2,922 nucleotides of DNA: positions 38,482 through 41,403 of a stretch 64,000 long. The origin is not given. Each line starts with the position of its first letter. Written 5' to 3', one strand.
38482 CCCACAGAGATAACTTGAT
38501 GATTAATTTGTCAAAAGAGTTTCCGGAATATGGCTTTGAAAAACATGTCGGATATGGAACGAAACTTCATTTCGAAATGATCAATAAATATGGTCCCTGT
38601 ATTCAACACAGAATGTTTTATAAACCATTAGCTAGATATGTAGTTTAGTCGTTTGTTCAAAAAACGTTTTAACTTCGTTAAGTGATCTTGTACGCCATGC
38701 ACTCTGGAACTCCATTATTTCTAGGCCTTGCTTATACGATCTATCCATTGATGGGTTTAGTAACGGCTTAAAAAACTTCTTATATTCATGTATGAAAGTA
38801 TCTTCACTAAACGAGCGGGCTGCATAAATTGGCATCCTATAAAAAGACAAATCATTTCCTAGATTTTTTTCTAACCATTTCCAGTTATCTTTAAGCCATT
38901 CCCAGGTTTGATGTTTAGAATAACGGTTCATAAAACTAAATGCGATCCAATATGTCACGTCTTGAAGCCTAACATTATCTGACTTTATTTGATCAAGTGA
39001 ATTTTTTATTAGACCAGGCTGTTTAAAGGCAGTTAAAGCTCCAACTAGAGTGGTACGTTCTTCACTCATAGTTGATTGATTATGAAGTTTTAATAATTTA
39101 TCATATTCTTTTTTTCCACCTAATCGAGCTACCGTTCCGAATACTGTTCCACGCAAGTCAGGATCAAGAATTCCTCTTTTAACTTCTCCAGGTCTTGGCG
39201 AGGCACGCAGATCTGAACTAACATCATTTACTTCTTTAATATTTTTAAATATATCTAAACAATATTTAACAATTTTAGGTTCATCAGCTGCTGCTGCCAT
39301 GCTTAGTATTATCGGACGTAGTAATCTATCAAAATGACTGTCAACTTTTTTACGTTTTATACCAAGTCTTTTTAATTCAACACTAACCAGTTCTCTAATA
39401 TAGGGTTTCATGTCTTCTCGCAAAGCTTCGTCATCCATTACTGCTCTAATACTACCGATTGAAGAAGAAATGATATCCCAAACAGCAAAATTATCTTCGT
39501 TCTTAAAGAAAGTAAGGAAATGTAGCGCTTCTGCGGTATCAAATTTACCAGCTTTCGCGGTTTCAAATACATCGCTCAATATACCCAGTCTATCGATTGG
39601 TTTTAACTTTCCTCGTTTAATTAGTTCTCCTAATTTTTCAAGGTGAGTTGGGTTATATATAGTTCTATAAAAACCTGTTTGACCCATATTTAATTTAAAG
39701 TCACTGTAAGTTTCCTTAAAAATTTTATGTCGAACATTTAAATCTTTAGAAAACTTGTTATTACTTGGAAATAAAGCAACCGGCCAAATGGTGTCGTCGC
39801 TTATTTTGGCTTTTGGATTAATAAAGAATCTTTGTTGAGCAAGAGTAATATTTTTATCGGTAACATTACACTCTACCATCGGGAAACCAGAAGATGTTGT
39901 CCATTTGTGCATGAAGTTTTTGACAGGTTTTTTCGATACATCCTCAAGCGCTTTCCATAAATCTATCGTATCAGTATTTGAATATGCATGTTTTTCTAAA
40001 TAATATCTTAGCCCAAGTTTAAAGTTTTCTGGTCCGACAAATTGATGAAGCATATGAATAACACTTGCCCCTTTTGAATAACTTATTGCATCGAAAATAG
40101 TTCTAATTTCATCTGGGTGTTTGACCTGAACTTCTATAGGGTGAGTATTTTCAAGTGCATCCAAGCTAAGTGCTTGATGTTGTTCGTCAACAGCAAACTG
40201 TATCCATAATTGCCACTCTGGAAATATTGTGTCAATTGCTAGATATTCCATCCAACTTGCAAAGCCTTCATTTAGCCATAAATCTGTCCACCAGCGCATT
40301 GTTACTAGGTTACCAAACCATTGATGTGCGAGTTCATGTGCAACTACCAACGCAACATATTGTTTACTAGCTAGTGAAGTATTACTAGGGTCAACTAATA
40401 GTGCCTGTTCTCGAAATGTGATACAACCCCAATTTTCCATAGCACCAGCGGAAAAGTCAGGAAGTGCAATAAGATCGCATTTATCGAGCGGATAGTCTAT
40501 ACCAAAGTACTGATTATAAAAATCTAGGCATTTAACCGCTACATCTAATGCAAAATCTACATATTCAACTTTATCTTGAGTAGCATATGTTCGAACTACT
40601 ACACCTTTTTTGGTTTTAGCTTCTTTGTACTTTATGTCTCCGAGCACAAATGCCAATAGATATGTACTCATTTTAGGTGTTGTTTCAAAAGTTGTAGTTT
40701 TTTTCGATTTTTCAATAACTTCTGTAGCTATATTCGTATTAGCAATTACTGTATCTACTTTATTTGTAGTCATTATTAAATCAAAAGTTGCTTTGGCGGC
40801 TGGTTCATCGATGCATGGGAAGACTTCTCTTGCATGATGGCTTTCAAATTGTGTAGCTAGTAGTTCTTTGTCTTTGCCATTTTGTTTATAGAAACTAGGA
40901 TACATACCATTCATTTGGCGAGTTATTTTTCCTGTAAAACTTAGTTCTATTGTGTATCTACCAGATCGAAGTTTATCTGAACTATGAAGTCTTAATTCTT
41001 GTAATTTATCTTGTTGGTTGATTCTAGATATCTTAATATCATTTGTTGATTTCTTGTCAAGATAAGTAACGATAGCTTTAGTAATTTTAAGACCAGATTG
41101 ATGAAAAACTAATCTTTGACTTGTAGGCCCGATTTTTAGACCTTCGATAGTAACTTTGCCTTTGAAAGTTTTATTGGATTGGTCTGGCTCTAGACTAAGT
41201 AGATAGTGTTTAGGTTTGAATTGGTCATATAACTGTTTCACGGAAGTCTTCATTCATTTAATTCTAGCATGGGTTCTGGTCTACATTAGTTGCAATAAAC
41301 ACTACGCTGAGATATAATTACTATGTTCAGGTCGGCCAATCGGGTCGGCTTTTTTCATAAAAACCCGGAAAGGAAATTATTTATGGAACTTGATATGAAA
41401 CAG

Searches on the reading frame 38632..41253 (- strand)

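Call 79: search_protein_families(library=pfam, proteins=[window:38632-41253:-], max_evalue=0.0001)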
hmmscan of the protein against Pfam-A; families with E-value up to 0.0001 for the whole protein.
window:38632-41253:- (873 aa): 3 families
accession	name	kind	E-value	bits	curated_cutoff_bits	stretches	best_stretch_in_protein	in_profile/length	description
PF01433.26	Peptidase_M1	-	7.7e-93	310.5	27.7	1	234-451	1-218/218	Peptidase family M1 domain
PF11838.14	ERAP1_C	-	6.6e-72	243.1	38.2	1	519-847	2-316/318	ERAP1-like C-terminal domain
PF17900.6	Peptidase_M1_N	-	2.9e-46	158.4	25.8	1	13-199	1-186/186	Peptidase M1 N-terminal domain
